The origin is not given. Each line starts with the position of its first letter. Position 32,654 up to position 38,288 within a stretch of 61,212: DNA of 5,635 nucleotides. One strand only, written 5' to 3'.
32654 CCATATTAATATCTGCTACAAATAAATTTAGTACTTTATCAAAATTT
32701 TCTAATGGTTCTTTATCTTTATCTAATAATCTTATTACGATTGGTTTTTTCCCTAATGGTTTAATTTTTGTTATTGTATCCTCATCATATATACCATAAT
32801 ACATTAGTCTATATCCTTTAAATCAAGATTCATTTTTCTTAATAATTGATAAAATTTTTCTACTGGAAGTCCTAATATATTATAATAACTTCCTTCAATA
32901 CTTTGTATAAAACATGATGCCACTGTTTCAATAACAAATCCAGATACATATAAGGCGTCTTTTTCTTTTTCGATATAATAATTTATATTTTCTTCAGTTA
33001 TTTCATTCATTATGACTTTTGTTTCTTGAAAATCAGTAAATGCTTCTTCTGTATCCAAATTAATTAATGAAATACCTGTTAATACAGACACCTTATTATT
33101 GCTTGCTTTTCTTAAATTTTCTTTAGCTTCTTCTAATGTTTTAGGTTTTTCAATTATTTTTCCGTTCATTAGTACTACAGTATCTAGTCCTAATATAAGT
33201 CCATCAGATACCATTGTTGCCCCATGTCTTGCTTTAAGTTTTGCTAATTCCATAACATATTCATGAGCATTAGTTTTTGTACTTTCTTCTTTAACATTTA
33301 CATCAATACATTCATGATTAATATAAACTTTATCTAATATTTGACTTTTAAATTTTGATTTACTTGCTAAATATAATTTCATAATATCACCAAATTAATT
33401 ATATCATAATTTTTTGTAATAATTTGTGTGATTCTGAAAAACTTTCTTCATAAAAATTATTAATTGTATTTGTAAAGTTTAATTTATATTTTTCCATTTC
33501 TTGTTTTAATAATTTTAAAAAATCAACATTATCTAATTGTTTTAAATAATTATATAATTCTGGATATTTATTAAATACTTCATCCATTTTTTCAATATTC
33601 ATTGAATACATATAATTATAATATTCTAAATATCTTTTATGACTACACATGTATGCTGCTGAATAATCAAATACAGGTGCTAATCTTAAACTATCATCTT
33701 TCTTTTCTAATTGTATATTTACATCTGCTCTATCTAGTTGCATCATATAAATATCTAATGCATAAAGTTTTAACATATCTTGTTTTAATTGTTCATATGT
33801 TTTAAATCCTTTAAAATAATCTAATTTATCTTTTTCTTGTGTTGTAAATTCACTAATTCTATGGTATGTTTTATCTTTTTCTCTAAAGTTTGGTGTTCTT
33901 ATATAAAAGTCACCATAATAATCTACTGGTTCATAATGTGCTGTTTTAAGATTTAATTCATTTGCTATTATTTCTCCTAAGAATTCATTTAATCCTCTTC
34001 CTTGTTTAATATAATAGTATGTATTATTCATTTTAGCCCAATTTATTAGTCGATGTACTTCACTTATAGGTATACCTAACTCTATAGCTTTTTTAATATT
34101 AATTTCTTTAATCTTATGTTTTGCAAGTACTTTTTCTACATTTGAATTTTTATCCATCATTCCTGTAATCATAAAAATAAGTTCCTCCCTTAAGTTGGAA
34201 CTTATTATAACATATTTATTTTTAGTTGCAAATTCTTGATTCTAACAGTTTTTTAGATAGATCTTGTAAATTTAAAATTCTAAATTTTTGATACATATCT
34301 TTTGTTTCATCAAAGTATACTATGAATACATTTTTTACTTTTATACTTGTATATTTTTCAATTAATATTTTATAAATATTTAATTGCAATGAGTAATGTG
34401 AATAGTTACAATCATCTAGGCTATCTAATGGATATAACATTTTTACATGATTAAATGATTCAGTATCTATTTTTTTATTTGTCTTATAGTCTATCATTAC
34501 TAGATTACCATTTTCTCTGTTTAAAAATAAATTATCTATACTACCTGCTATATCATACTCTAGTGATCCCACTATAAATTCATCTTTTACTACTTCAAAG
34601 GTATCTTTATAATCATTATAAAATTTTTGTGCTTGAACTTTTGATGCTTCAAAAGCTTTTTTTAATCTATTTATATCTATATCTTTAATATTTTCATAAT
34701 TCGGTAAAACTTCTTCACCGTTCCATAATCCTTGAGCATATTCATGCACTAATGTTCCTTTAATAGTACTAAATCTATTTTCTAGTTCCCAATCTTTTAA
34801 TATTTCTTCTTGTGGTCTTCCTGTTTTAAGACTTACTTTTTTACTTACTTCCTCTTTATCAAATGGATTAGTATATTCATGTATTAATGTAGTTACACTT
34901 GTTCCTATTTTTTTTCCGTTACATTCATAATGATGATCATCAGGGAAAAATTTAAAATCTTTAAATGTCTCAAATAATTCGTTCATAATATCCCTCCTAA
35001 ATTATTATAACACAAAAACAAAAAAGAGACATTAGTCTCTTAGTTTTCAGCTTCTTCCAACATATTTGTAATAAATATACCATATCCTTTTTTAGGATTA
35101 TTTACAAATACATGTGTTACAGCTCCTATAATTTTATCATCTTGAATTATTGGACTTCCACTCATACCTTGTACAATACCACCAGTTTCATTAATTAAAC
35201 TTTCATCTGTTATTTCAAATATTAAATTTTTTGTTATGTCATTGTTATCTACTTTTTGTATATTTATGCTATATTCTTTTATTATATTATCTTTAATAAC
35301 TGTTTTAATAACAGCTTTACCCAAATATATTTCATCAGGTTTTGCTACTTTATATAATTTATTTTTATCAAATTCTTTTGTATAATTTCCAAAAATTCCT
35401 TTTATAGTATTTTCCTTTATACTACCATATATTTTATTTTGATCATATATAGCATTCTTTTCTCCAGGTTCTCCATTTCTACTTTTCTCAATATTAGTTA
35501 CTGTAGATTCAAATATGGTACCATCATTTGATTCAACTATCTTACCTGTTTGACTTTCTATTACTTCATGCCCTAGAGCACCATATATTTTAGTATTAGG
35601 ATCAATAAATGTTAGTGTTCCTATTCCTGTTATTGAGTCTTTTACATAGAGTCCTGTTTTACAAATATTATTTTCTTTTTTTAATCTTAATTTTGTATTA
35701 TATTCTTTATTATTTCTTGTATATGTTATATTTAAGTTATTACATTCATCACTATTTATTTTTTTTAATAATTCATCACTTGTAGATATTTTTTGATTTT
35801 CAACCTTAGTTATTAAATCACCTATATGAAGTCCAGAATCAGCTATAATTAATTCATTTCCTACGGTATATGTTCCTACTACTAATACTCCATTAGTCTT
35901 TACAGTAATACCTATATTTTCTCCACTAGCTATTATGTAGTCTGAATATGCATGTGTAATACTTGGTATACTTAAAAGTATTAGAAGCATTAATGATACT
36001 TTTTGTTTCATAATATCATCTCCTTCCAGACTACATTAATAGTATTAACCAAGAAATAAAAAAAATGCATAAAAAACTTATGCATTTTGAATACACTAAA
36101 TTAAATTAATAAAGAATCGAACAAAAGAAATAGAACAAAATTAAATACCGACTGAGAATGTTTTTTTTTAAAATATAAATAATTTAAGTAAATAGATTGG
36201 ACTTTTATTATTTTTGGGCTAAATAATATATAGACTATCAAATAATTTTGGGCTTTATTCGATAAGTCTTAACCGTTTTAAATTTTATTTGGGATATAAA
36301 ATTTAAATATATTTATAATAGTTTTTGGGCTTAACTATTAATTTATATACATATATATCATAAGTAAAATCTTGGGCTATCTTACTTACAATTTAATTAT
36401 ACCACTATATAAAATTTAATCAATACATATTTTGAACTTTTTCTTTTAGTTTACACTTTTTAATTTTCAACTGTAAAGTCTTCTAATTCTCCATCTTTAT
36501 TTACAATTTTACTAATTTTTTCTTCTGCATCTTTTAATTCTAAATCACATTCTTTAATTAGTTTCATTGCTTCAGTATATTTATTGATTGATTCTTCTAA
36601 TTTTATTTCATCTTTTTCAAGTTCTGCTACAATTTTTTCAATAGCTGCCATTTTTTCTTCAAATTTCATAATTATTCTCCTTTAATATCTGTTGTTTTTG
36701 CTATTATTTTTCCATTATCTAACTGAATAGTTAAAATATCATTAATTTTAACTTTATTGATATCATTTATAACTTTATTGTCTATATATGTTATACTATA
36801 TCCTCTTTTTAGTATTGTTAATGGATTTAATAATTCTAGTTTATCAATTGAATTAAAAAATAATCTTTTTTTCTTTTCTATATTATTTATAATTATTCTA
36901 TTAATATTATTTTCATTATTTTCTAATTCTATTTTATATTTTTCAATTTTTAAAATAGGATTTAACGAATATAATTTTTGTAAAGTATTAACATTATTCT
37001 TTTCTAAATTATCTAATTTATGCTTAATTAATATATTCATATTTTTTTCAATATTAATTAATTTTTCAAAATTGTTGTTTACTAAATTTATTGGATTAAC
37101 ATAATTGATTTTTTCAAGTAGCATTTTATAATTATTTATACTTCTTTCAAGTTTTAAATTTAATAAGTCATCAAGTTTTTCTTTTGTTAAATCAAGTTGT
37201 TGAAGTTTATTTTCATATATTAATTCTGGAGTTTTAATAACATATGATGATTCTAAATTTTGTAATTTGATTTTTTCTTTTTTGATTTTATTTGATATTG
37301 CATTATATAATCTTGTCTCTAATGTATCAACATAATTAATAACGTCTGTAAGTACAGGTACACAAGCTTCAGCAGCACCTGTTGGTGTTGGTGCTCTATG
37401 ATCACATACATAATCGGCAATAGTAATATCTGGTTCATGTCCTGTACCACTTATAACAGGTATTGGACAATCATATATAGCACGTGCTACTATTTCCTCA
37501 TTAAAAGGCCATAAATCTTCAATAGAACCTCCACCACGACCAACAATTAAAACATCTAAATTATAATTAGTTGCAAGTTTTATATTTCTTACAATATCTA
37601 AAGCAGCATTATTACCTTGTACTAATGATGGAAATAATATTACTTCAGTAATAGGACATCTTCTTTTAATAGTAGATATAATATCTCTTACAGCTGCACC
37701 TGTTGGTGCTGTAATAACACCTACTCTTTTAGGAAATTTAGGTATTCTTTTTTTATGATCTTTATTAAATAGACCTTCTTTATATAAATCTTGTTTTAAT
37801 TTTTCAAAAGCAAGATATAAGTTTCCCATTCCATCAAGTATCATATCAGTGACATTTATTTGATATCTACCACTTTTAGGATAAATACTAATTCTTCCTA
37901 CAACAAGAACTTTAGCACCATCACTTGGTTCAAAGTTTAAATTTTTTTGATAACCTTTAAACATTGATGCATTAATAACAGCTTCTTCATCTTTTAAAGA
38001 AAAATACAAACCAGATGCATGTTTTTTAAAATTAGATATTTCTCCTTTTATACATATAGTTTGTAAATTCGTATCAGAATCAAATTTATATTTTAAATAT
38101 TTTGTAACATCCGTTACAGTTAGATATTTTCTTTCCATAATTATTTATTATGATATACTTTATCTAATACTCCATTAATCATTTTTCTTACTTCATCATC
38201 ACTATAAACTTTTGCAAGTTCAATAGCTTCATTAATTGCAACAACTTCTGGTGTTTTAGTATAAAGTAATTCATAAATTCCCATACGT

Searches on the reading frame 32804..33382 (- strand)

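Call 55: search_protein_families(library=pfam, proteins=[window:32804-33382:-], max_evalue=0.000001)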
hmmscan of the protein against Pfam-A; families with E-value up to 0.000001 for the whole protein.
window:32804-33382:- (192 aa): 1 family
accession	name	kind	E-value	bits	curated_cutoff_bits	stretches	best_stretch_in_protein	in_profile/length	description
PF02545.19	Maf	-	1.5e-43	149.1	27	1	2-184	1-187/187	Maf-like protein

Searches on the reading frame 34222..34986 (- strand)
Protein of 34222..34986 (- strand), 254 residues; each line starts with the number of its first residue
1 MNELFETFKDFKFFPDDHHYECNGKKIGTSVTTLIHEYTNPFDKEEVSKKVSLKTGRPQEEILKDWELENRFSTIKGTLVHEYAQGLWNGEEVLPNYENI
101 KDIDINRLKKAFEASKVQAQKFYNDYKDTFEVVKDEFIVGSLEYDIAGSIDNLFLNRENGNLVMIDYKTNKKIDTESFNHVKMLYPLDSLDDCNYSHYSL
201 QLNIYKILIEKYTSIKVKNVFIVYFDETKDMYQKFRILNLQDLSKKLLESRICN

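Call 55: search_protein_families(library=pfam, proteins=[window:34222-34986:-], max_evalue=0.000001)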
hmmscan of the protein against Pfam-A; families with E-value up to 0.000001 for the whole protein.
window:34222-34986:- (254 aa): 0 families

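Call 56: search_protein_families(library=pfam, proteins=[window:34222-34986:-], max_evalue=0.01)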
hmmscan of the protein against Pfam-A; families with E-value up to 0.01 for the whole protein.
window:34222-34986:- (254 aa): 1 family
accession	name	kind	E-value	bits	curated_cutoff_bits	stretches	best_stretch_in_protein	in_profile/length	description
PF12705.13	PDDEXK_1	-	8.3e-06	26.3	22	1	97-227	81-189/247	PD-(D/E)XK nuclease superfamily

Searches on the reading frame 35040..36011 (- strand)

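Call 55: search_protein_families(library=pfam, proteins=[window:35040-36011:-], max_evalue=0.000001)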
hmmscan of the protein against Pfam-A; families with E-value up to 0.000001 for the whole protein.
window:35040-36011:- (323 aa): 2 families
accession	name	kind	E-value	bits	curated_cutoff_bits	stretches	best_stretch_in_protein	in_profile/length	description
PF05580.18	Peptidase_S55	-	1.4e-74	251.1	25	1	117-318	3-210/210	SpoIVB peptidase S55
PF13180.12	PDZ_2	-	4.9e-07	30.4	27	0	41-108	13-78/80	PDZ domain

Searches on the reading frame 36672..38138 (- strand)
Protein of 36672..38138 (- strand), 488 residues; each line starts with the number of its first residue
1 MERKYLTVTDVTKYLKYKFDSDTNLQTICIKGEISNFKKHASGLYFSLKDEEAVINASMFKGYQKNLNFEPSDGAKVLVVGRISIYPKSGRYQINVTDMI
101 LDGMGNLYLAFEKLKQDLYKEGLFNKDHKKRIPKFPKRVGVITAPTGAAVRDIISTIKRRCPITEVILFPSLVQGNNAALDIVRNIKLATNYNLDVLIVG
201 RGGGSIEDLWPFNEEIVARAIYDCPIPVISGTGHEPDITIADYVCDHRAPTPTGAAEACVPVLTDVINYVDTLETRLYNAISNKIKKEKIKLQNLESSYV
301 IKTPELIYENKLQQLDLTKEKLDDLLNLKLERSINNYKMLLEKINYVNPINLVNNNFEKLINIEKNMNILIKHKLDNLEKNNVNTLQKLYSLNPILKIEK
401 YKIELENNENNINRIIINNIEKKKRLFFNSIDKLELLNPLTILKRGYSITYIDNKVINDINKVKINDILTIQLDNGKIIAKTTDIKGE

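Call 55: search_protein_families(library=pfam, proteins=[window:36672-38138:-], max_evalue=0.000001)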
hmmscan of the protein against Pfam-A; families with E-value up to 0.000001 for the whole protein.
window:36672-38138:- (488 aa): 3 families
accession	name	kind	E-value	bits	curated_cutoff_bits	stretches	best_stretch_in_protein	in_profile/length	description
PF02601.20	Exonuc_VII_L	-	9.2e-98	328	35.9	2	123-394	1-271/315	Exonuclease VII, large subunit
PF13742.12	tRNA_anti_2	-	5.7e-26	91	27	1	6-99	1-94/95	OB-fold nucleic acid binding domain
PF01336.31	tRNA_anti-codon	-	9.5e-10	38.7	27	1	29-100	2-73/75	OB-fold nucleic acid binding domain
